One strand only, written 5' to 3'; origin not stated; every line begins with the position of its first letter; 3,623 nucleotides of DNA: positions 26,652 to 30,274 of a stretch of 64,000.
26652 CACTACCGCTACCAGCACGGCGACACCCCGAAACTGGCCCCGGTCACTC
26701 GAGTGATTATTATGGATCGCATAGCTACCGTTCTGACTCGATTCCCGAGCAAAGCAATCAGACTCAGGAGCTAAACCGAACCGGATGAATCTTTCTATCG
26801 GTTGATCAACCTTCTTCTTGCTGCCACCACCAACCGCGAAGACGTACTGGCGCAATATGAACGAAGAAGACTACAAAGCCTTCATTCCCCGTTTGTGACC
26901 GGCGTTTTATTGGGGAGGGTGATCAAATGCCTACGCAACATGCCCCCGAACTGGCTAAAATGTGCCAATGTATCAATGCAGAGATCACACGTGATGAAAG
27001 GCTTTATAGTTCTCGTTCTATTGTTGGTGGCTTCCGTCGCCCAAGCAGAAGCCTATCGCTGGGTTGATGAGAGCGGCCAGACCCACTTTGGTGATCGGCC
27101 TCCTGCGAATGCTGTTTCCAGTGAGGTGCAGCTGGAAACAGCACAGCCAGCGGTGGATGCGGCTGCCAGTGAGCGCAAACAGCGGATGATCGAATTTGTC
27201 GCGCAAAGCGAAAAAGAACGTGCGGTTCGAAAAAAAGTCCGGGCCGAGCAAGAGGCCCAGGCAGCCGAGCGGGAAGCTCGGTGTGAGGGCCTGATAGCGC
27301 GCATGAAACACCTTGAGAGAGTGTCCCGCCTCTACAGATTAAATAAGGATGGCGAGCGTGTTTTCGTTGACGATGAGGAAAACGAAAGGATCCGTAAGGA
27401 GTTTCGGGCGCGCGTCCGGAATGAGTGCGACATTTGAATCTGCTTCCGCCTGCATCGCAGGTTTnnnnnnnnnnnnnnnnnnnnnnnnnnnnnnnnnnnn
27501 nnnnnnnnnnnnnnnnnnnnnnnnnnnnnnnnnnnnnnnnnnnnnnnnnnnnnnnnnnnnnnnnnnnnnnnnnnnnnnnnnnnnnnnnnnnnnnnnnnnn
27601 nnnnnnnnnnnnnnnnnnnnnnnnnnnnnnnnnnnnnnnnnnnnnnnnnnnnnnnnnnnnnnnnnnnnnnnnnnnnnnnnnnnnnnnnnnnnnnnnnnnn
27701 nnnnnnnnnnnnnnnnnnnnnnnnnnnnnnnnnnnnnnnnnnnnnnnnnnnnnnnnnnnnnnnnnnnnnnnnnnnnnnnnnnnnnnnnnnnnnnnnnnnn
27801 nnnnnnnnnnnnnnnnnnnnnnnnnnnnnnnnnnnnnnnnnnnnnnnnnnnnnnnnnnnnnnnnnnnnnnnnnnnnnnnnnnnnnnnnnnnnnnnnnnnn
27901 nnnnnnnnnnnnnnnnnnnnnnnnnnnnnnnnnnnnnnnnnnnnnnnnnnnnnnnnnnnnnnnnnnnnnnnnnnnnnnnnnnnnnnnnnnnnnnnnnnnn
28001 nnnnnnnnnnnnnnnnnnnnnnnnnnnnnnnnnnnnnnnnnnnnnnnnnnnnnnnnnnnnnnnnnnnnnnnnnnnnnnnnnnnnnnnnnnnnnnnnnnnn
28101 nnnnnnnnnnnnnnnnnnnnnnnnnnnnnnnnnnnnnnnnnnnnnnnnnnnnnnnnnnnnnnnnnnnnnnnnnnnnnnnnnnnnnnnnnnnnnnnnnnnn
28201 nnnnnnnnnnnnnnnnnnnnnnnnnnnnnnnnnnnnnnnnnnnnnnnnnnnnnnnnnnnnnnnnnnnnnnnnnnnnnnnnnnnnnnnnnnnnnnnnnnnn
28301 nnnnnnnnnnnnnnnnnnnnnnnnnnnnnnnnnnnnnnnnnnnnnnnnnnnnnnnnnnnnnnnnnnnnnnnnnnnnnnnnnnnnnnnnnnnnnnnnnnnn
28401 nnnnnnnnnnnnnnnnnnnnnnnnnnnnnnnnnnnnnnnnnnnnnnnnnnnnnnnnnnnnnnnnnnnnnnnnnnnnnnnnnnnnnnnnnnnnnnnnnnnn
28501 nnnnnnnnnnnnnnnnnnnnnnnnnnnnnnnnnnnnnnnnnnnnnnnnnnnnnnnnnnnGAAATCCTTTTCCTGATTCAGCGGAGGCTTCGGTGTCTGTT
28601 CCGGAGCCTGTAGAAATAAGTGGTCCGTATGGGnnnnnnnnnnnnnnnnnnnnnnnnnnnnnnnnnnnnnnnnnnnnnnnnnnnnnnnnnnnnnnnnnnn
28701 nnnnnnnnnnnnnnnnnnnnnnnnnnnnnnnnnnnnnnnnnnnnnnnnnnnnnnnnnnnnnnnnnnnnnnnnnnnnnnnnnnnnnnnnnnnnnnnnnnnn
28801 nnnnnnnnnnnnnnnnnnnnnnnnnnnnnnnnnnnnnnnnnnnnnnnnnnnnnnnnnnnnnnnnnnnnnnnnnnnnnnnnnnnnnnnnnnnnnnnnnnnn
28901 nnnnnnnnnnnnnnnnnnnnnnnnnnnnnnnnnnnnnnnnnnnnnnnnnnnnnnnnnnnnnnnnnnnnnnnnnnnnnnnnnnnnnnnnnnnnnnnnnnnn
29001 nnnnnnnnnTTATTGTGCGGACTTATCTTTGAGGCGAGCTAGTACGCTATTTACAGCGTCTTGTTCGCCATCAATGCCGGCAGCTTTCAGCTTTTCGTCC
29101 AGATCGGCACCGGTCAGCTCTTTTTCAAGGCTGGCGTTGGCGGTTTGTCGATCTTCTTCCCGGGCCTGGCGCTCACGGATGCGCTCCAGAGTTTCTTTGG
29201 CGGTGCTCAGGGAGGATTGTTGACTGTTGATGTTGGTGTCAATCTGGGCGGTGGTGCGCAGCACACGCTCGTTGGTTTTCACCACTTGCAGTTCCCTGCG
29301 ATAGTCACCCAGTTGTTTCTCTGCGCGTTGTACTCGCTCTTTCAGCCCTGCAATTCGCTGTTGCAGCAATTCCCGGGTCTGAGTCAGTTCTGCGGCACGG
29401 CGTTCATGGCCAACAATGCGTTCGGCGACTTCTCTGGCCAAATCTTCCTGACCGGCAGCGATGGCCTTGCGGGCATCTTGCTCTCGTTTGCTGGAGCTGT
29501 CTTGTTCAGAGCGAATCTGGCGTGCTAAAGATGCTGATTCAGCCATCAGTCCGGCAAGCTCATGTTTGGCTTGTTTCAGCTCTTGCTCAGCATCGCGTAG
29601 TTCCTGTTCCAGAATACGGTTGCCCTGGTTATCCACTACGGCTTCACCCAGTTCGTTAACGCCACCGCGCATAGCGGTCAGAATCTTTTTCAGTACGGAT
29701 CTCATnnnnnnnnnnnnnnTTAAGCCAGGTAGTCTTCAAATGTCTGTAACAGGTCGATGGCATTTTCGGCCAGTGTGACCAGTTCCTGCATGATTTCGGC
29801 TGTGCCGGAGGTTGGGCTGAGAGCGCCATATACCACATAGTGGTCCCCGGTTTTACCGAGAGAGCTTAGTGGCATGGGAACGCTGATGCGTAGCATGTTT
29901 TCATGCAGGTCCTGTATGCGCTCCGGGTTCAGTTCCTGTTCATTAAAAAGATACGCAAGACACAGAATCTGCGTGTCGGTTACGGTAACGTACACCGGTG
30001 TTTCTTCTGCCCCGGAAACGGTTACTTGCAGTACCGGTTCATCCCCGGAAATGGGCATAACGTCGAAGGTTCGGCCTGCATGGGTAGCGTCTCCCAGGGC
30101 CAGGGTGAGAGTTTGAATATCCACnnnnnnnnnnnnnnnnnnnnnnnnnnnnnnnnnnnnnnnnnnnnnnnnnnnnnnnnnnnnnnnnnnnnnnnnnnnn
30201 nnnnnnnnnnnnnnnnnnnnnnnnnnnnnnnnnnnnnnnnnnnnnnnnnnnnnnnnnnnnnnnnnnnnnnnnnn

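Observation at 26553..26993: vgrG stump directly after tssM marks a deleted or decayed effector module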

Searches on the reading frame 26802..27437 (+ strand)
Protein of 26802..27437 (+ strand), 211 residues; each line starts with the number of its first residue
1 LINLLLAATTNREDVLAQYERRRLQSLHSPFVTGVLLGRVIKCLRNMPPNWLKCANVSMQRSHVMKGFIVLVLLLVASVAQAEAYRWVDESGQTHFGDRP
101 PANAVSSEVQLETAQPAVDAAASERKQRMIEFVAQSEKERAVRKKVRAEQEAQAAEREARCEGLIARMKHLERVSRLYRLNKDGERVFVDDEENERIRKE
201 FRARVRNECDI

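Call 7: search_protein_families(library=pfam, proteins=[window:26802-27437:+], max_evalue=0.01)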
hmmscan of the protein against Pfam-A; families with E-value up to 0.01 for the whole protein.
window:26802-27437:+ (211 aa): 1 family
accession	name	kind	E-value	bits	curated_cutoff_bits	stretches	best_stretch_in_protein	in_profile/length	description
PF13511.11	DUF4124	-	2.4e-14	53.7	22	1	72-122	2-53/56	Domain of unknown function (DUF4124)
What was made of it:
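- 26994..27437 (+): DUF4124 gene, 147 aa, with a hydrophobic N-terminus that looks like a signal peptide (read by eye). It is the first intact gene after tssM and the usual right neighbour of the module in relatives. Pfam PF13511 E=2.4e-14 (call 7).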

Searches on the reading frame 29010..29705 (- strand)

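Call 7: search_protein_families(library=pfam, proteins=[window:29010-29705:-], max_evalue=0.01)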
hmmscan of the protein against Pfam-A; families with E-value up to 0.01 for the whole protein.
window:29010-29705:- (231 aa): 3 families
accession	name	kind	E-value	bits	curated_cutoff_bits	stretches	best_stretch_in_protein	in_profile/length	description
PF04012.17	PspA_IM30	-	9.2e-42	143.6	33.9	1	3-228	1-217/220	PspA/IM30 family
PF20882.2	Sos7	-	0.00014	22.4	27.3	1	22-66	29-73/75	Kinetochore protein Sos7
PF11471.13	Sugarporin_N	-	0.0034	18.1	25.7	1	32-50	9-27/31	Maltoporin periplasmic N-terminal extension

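Call 43: search_protein_families(library=padloc, proteins=[window:29010-29705:-], max_evalue=0.001)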
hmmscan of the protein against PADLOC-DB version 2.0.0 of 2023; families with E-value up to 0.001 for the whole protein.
window:29010-29705:- (231 aa): 1 family
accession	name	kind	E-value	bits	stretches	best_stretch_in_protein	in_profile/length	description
PDLC03865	LmuB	-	0.00056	16.2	1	31-204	570-747/1007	-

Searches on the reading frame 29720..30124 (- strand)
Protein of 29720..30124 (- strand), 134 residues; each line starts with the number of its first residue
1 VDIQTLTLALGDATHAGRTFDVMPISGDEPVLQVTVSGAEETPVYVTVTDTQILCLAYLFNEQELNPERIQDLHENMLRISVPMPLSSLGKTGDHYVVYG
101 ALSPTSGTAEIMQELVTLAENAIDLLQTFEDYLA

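Call 9: search_protein_families(library=pfam, proteins=[window:29720-30124:-], max_evalue=0.01)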
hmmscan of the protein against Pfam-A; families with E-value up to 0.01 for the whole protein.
window:29720-30124:- (134 aa): 1 family
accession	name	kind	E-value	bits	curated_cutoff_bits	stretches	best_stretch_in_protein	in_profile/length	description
PF09938.14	DUF2170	-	2.5e-34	118.4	27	1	2-133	3-137/137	Uncharacterized protein conserved in bacteria (DUF2170)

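Call 43: search_protein_families(library=padloc, proteins=[window:29720-30124:-], max_evalue=0.001)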
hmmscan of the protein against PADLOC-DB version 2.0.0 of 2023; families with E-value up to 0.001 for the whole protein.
window:29720-30124:- (134 aa): 0 families
